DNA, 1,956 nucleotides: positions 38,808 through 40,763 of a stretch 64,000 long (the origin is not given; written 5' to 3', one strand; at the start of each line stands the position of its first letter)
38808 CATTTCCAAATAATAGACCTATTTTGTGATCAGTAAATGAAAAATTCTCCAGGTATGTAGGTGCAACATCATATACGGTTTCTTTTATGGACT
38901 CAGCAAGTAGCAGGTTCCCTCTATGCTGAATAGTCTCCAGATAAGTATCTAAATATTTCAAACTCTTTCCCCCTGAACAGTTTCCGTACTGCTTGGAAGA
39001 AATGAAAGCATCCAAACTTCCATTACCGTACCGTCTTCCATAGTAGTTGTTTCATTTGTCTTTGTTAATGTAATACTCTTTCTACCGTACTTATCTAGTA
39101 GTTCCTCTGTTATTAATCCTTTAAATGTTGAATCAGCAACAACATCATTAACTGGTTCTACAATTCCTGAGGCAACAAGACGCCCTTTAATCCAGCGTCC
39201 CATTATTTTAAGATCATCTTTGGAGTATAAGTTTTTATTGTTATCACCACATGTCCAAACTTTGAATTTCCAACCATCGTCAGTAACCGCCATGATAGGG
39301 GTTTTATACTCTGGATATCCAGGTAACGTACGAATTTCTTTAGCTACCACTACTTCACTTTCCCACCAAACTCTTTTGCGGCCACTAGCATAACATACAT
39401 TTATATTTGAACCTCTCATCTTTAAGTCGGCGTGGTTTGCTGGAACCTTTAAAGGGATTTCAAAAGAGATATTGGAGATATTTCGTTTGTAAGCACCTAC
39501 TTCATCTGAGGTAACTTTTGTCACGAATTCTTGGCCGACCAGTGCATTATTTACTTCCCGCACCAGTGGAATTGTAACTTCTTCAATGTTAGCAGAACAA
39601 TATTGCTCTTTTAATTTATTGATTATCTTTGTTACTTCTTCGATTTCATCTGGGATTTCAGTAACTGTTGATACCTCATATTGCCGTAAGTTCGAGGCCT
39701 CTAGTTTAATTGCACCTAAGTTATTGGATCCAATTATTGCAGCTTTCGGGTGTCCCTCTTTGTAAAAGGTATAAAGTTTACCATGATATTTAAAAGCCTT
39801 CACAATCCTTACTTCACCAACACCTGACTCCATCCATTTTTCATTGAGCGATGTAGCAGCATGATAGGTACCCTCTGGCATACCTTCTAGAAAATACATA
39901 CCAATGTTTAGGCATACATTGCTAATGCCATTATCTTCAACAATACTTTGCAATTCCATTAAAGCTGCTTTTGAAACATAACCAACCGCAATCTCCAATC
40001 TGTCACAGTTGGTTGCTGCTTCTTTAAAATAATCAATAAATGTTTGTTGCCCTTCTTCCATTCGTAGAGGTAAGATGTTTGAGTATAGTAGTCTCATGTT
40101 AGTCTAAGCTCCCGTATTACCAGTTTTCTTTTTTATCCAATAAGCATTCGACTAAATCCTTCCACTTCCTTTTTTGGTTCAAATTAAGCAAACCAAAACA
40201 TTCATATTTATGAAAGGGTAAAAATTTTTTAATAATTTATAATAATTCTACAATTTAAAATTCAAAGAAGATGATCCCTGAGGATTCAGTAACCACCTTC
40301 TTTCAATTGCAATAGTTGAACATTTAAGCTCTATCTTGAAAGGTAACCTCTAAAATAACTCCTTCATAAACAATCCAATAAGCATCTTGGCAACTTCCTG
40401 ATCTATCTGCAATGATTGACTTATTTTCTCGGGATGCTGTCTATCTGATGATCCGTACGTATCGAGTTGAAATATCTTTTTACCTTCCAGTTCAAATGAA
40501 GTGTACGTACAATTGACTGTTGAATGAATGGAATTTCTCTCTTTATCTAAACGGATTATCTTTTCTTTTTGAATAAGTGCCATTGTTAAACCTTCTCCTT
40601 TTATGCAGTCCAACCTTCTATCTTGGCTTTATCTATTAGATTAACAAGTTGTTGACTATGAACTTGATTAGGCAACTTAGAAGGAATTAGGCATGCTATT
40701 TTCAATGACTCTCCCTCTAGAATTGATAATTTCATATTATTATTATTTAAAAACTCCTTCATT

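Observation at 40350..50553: Seven-gene candidate defence operon: MazG-like + PLD/SF2-helicase + GHKL ATPase + DEAD-Z1 ATPase + PD-(D/E)xK nuclease + AIPR + 77-aa protein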

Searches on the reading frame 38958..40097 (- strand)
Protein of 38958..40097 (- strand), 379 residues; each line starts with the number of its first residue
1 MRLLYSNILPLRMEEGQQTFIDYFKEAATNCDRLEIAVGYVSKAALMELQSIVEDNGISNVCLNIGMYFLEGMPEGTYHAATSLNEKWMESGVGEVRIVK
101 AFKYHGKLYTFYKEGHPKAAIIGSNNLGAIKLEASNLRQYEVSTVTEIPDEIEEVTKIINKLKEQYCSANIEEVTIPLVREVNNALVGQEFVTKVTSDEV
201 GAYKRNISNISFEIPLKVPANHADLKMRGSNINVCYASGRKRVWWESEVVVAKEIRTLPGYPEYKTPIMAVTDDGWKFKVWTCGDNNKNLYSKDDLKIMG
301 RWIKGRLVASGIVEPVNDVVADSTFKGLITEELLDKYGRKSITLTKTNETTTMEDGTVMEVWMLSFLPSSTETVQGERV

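Call 4: search_protein_families(library=pfam, proteins=[window:38958-40097:-], max_evalue=0.01)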
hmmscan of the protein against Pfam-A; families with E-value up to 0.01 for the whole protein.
window:38958-40097:- (379 aa): 2 families
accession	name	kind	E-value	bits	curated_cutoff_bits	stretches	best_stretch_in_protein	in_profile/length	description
PF09565.16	RE_NgoFVII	-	1.8e-36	125.4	23.8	1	21-175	4-161/162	NgoFVII restriction endonuclease N-terminal PLD domain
PF20731.2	RE_NgoFVII_C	-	1.6e-21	77.2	23.8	1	205-347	4-130/131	NgoFVII C-terminal B3-like DNA-binding domain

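Call 5: search_protein_families(library=padloc, proteins=[window:38958-40097:-], max_evalue=0.01)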
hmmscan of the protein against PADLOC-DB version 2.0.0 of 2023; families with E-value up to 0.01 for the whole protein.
window:38958-40097:- (379 aa): 1 family
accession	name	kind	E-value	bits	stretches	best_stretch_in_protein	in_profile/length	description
PDLC03530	REase_II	-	1.9e-102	340.9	1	1-366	1-344/350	Type II restriction enzyme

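Call 36: search_protein_families(library=ncbifam, proteins=[window:38958-40097:-], max_evalue=0.01)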
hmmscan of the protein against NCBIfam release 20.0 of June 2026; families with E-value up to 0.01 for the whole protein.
window:38958-40097:- (379 aa): 0 families

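Call 90: search_solved_structures(query=window:38958-40097:-, max_evalue=0.001)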
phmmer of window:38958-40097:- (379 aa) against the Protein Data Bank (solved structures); distinct sequences matched with E-value up to 0.001: 2.
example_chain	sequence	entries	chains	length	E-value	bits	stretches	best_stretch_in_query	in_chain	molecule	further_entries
4rct_A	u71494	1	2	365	8.9e-35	123.4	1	3-321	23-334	Restriction endonuclease R.NgoVII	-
4rd5_A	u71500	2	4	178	6.6e-19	71.2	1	214-322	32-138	Restriction endonuclease R.NgoVII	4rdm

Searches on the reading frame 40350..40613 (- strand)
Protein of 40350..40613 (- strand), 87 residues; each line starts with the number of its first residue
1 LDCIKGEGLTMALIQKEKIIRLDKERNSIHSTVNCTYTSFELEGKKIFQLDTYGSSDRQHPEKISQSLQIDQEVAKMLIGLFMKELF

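Call 4: search_protein_families(library=pfam, proteins=[window:40350-40613:-], max_evalue=0.01)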
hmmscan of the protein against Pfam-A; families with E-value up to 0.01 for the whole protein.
window:40350-40613:- (87 aa): 0 families

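Call 5: search_protein_families(library=padloc, proteins=[window:40350-40613:-], max_evalue=0.01)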
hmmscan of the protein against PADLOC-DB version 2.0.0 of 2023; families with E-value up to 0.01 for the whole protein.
window:40350-40613:- (87 aa): 0 families

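Call 36: search_protein_families(library=ncbifam, proteins=[window:40350-40613:-], max_evalue=0.01)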
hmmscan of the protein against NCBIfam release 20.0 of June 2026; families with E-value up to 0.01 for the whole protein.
window:40350-40613:- (87 aa): 0 families

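Call 46: find_homologous_proteins(query=window:40350-40583:-, max_evalue=0.001)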
Query window:40350-40583:- (77 aa): 18 proteins with E <= 0.001 among 19 candidates.
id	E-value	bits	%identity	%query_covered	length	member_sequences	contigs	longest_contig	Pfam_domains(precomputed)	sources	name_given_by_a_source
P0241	2.6e-42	159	100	100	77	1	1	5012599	-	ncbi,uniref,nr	ncbi:hypothetical protein SY83_01675 [Paenibacillus swuensis]|uniref:Methionyl-tRNA formyltransferas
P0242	3.1e-20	89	64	99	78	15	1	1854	-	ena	-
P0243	9.9e-19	84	57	99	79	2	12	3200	-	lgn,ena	-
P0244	2.0e-18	83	57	99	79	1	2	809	-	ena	-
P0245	7.0e-18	82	57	99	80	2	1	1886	-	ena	-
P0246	9.2e-18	81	53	99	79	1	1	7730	-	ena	-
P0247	1.1e-17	81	55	99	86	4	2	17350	-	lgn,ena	-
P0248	3.9e-17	79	53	99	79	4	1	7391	-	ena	-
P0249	8.4e-17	78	54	99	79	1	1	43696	-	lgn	-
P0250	3.1e-16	76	53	99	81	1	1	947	-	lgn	-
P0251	3.9e-15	73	53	99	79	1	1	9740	-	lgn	-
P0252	6.4e-15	72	55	99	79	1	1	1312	-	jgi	jgi:hypothetical protein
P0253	7.7e-15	72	53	99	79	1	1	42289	-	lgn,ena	-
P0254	1.4e-14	71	49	99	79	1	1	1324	-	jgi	jgi:hypothetical protein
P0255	2.2e-14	71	55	99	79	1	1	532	-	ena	-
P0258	8.0e-8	50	48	81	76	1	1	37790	-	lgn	-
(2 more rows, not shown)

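Call 47: find_encoding_contigs(protein=P0249, flank=10000, max_places=1)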
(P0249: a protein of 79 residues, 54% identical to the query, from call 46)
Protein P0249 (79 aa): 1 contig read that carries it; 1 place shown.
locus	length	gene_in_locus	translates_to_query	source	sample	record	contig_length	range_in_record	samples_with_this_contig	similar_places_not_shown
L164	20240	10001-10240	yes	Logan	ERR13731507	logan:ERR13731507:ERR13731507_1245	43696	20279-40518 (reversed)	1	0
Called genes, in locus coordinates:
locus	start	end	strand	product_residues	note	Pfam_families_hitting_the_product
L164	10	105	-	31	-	-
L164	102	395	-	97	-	-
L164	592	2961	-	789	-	PF05272:VapE-like_dom, PF19263:DUF5906 (faint)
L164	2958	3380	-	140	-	PF24963:DUF7768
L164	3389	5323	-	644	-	PF00476:DNA_pol_A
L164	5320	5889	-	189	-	PF10991:Enc34_ssDNA-bd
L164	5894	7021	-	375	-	PF10926:DUF2800, PF12705:PDDEXK_1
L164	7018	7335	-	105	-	-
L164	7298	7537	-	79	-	-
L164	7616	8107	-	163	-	PF08281:Sigma70_r4_2 (weak), PF04545:Sigma70_r4 (weak)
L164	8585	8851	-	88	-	-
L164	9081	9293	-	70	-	-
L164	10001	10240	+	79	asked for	-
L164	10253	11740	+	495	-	PF13589:HATPase_c_3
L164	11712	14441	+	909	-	PF10593:Z1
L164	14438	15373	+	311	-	PF14390:DUF4420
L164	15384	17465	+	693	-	PF22879:AIPR_N, PF10592:AIPR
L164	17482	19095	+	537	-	PF00145:DNA_methylase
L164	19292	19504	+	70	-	-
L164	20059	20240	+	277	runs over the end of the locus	-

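Call 48: find_encoding_contigs(protein=P0253, flank=10000, max_places=1)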
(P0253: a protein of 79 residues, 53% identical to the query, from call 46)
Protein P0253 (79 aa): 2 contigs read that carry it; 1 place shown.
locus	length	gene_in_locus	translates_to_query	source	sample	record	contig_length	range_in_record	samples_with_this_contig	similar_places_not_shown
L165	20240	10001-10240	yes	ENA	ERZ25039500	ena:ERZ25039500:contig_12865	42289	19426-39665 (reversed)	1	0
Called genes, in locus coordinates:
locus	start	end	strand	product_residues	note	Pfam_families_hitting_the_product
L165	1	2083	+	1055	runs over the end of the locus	PF13087:AAA_12, PF04480:DUF559 (weak), PF18741:MTES_1575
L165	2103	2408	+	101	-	-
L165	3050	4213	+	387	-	PF08378:NERD, PF01336:tRNA_anti-codon (faint)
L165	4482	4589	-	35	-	-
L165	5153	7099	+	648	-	PF09848:SLFN-g3_helicase, PF13401:AAA_22 (faint)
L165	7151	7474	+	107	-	-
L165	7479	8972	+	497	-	PF13091:PLDc_2, PF00270:DEAD, PF04851:ResIII, PF18766:SWI2_SNF2 (faint)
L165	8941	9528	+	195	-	PF26350:DUF8090 (faint)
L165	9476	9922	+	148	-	-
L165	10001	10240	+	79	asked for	-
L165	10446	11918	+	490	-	PF02518:HATPase_c, PF13589:HATPase_c_3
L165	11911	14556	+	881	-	PF10593:Z1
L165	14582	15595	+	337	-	PF14390:DUF4420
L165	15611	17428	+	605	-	PF22879:AIPR_N, PF10592:AIPR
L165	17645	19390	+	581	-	PF00145:DNA_methylase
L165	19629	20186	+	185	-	-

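Call 49: find_encoding_contigs(protein=P0258, flank=10000, max_places=1)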
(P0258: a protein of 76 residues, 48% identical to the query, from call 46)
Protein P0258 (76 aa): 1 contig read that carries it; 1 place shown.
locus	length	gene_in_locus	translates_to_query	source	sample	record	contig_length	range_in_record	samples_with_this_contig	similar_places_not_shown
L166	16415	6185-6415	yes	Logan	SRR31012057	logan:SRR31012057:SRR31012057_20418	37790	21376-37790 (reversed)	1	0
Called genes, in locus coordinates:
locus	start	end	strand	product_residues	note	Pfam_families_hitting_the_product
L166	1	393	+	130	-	?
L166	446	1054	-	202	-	PF00857:Isochorismatase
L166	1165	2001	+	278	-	PF00126:HTH_1, PF03466:LysR_substrate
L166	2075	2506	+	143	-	PF05656:DUF805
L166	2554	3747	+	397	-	PF01546:Peptidase_M20, PF07687:M20_dimer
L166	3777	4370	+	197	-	-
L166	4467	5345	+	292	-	PF09955:DUF2189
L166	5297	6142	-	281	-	PF01416:PseudoU_synth_1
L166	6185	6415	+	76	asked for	-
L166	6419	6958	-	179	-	PF13527:Acetyltransf_9, PF00583:Acetyltransf_1 (weak), PF13508:Acetyltransf_7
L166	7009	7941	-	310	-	PF00551:Formyl_trans_N, PF02911:Formyl_trans_C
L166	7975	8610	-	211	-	PF01914:MarC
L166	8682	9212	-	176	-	PF01327:Pep_deformylase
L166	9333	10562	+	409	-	PF02646:RmuC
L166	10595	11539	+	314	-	PF02826:2-Hacid_dh_C, PF03446:NAD_binding_2 (faint)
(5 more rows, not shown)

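Call 65: predict_structure(alignment_id=A4)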
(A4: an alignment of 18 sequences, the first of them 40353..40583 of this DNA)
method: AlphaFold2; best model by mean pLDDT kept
length: 77 residues; sequences in the alignment: 18
mean_pLDDT: 92.4   pTM: 0.74
mean pLDDT of the five models: 92.4, 92.3, 89.7, 89.6, 85.6
residues with pLDDT >= 90: 58; 70-90: 19; 50-70: 0; < 50: 0
segments of 3 or more residues with pLDDT < 50: none
pLDDT, mean of each block of 10 residues (from residue 1): 92 89 94 96 87 93 96 93
secondary structure, 60 per line:
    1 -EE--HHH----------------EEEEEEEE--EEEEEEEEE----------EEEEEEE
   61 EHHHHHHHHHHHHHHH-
elements in order: E25-32 E35-43 E54-61 H62-76

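Call 83: search_protein_families(library=padloc, proteins=[window:40350-40583:-, L164:10001-10240:+], max_evalue=0.01)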
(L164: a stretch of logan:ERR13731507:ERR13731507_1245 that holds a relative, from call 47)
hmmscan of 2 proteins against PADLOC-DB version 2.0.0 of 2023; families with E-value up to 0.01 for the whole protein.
window:40350-40583:- (77 aa): 0 families

L164:10001-10240:+ (79 aa): 0 families

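Call 101: search_protein_representatives(alignment_id=A4)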
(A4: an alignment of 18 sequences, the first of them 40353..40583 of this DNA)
Query: 18 sequences, 79 profile positions. Proteins with E-value up to 0.001 (for the whole library): 1033; up to 1e-10: 448; up to 1e-30: 2. The best 150 are listed.
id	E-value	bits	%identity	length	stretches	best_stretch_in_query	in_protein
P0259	2.7e-34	133.2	-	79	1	1-78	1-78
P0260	1.1e-31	124.8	-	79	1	1-78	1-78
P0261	1.7e-30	121.0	-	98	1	1-78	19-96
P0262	1.7e-29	117.8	-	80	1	1-78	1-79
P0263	8.5e-29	115.6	-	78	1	1-78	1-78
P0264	8.9e-29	115.5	-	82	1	1-78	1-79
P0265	1.2e-27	111.9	-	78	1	1-78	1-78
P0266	6.8e-27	109.5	-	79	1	1-77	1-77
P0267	7.1e-27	109.4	-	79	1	1-78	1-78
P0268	8.3e-27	109.2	-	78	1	1-78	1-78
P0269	8.3e-26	106.0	-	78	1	1-78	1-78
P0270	1.5e-25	105.2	-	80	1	1-77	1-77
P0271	1.5e-25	105.2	-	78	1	1-77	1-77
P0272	1.5e-25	105.1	-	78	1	1-77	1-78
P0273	6.3e-25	103.2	-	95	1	1-75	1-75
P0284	1.1e-22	96.0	-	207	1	1-75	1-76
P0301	1.6e-21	92.3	-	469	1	1-74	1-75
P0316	2.0e-20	88.7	-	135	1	2-77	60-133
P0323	4.6e-20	87.6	-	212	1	1-78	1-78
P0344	8.4e-19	83.5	-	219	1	1-77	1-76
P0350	1.3e-18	83.0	-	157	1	18-76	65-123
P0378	2.1e-17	79.1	-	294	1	1-78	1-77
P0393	4.4e-17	78.0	-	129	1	2-74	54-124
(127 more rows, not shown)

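Call 102: search_protein_families(library=pfam, proteins=[P0301, P0378, P0284, P0323, P0344, P0350, P0316, P0393], max_evalue=0.01)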
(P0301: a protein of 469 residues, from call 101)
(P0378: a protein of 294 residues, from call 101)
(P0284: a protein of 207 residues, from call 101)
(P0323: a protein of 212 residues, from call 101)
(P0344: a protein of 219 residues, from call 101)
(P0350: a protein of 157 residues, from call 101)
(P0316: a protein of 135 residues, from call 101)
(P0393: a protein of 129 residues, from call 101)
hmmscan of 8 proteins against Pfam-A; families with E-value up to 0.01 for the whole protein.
P0301 (469 aa): 5 families
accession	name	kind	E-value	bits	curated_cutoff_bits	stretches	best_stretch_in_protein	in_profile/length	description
PF07728.20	AAA_5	-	1.2e-08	35.5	22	1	135-282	2-125/139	AAA domain (dynein-related subfamily)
PF13191.12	AAA_16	-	0.00098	20.1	32.6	1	131-159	23-51/167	AAA ATPase domain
PF25201.1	nSTAND6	-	0.0029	18.1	27.7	1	120-157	6-43/148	Novel STAND NTPase 6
PF20703.3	nSTAND1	-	0.0033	17.6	27.1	1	113-180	14-84/379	Novel STAND NTPase 1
PF00005.33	ABC_tran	-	0.0049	17.9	25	0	123-176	2-56/137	ABC transporter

P0378 (294 aa): 1 family
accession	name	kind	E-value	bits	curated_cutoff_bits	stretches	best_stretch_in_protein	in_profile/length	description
PF09603.15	Fib_succ_major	-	4.1e-31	109.1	33.9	1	140-293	1-187/187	Fibrobacter succinogenes major domain (Fib_succ_major)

P0284 (207 aa): 7 families
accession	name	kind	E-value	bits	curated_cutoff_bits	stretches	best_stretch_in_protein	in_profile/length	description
PF07728.20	AAA_5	-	1.8e-05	25.2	22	1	135-199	2-64/139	AAA domain (dynein-related subfamily)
PF13191.12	AAA_16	-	0.00033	21.6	32.6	1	131-162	23-52/167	AAA ATPase domain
PF00005.33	ABC_tran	-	0.002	19.2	25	1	123-171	2-50/137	ABC transporter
PF03193.22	RsgA_GTPase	-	0.0024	18.1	30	1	88-154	61-128/174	RsgA GTPase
PF13401.12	AAA_22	-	0.0041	17.9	27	1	131-164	4-33/130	AAA domain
PF25201.1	nSTAND6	-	0.008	16.7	27.7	0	120-156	6-42/148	Novel STAND NTPase 6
PF20703.3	nSTAND1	-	0.0097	16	27.1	0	121-150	22-51/379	Novel STAND NTPase 1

P0323 (212 aa): 0 families

P0344 (219 aa): 1 family
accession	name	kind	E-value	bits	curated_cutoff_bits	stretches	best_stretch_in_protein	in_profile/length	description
PF01844.29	HNH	-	1.5e-06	28.7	21.4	1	139-194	1-47/47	HNH endonuclease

P0350 (157 aa): 1 family
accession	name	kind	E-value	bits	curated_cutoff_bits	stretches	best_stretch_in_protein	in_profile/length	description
PF18062.7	RE_AspBHI_N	-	1.6e-09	38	27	1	10-69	26-82/185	Restriction endonuclease AspBHI N-terminal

P0316 (135 aa): 0 families

P0393 (129 aa): 0 families
